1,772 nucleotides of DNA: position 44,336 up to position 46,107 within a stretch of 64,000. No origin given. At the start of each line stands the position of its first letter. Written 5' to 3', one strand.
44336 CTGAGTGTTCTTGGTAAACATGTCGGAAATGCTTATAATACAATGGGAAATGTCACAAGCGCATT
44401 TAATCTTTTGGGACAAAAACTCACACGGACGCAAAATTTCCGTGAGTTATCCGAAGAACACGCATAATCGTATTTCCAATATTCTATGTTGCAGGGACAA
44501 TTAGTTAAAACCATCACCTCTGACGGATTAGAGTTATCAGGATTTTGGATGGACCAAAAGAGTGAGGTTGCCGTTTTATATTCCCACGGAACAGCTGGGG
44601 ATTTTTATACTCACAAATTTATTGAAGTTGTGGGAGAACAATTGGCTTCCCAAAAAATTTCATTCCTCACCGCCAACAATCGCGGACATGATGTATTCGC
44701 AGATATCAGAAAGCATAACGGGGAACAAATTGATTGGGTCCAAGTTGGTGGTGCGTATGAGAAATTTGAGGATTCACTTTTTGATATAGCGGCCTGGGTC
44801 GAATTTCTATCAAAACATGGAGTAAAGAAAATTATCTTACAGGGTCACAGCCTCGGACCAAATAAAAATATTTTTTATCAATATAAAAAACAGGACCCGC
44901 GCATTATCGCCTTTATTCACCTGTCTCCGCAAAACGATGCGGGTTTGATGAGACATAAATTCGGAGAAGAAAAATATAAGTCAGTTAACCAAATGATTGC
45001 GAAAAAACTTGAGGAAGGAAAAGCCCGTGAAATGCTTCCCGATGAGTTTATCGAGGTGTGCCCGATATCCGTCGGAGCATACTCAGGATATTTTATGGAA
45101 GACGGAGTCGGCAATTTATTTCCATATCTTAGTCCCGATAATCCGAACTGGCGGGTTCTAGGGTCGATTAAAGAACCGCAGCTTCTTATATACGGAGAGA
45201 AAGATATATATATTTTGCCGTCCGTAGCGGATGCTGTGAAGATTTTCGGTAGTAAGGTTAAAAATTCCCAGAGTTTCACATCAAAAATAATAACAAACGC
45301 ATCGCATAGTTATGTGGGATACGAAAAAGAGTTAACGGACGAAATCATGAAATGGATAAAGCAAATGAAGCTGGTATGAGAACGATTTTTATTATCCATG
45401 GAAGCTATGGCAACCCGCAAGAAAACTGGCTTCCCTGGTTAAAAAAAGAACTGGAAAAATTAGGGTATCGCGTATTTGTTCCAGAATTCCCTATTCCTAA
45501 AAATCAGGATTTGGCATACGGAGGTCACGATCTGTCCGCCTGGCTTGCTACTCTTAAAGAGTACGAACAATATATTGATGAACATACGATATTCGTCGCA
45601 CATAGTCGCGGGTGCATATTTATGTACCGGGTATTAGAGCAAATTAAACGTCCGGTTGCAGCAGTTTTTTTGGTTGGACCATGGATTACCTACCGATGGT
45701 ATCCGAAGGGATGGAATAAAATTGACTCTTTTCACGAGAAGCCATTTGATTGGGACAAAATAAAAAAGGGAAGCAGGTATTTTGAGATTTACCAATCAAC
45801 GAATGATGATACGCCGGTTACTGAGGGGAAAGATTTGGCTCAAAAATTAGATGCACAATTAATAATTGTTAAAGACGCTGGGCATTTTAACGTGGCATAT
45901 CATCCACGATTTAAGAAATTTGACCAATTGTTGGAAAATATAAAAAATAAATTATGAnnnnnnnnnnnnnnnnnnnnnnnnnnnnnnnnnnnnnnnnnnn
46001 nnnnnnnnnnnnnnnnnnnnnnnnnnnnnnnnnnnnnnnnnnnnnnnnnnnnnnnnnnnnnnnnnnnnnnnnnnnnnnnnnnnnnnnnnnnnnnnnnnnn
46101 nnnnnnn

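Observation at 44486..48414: Tandem array of four YdeN/RBBP9-like serine hydrolase paralogues plus an alpha/beta hydrolase, translationally coupled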

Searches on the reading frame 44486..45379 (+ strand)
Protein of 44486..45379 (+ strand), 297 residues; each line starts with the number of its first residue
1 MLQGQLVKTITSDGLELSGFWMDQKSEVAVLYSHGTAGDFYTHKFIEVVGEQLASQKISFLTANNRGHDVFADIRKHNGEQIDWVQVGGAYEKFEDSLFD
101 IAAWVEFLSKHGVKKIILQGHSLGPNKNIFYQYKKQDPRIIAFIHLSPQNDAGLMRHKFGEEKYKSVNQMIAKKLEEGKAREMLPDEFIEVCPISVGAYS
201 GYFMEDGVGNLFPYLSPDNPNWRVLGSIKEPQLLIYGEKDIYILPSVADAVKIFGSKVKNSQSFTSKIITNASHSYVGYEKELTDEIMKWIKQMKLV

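Call 3: search_protein_families(library=pfam, proteins=[window:44486-45379:+], max_evalue=0.01)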
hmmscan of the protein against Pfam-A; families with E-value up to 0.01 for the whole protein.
window:44486-45379:+ (297 aa): 3 families
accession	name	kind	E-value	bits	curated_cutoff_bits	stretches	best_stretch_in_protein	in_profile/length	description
PF08538.16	DUF1749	-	1.4e-14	54.4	24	1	100-288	86-295/299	Protein of unknown function (DUF1749)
PF12146.15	Hydrolase_4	-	3.8e-05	23.5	27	1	28-153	5-114/239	Serine aminopeptidase, S33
PF00561.26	Abhydrolase_1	-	0.00016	21.9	25.8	1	29-124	2-79/245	alpha/beta hydrolase fold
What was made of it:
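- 44486..45379 (+): G0: DUF1749-family alpha/beta hydrolase, 297 aa, with GHSLG nucleophile motif. PF08538, 54.4 bits against a cutoff of 24 (call 3).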

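Call 4: search_protein_families(library=ncbifam, proteins=[window:44486-45379:+], max_evalue=0.01)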
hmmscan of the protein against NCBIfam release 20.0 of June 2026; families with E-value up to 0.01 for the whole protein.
window:44486-45379:+ (297 aa): 1 family
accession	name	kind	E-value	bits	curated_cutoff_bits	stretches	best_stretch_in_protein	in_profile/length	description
NF007016.1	PRK09481.1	equivalog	0.0024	17.3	314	0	151-218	98-164/209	stringent starvation protein SspA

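Call 33: search_protein_families(library=padloc, proteins=[window:44486-45379:+], max_evalue=0.01)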
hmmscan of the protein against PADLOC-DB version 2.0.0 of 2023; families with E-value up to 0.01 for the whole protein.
window:44486-45379:+ (297 aa): 0 families

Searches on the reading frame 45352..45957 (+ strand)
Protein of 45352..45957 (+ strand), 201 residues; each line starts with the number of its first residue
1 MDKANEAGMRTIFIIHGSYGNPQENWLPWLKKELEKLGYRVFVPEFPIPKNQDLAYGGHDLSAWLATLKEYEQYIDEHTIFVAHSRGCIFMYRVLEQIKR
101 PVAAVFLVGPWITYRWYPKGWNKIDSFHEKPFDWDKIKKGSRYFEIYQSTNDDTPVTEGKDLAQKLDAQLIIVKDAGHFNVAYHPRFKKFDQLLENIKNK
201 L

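Call 3: search_protein_families(library=pfam, proteins=[window:45352-45957:+], max_evalue=0.01)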
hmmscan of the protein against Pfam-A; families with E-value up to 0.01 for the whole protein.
window:45352-45957:+ (201 aa): 3 families
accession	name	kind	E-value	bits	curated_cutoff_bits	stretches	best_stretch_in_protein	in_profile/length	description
PF06821.19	Ser_hydrolase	-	3.9e-18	66.4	22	1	13-189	2-165/172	Serine hydrolase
PF00561.26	Abhydrolase_1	-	2.7e-07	30.9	25.8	1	11-124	2-103/245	alpha/beta hydrolase fold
PF12697.13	Abhydrolase_6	-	3e-06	28.5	26.3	1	13-120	2-99/217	Alpha/beta hydrolase family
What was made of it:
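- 45376..45957 (+): P1: PF06821 serine hydrolase, 193 aa. It lacks the insertion of about 11 residues present in P2-P4. An alternative upstream ATG lies at 45352. PF06821, 66.4 bits (call 3).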

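Call 4: search_protein_families(library=ncbifam, proteins=[window:45352-45957:+], max_evalue=0.01)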
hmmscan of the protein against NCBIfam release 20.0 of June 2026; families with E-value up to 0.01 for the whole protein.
window:45352-45957:+ (201 aa): 0 families

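Call 33: search_protein_families(library=padloc, proteins=[window:45376-45957:+], max_evalue=0.01)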
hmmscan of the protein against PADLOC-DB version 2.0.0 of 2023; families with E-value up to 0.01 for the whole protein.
window:45376-45957:+ (193 aa): 0 families
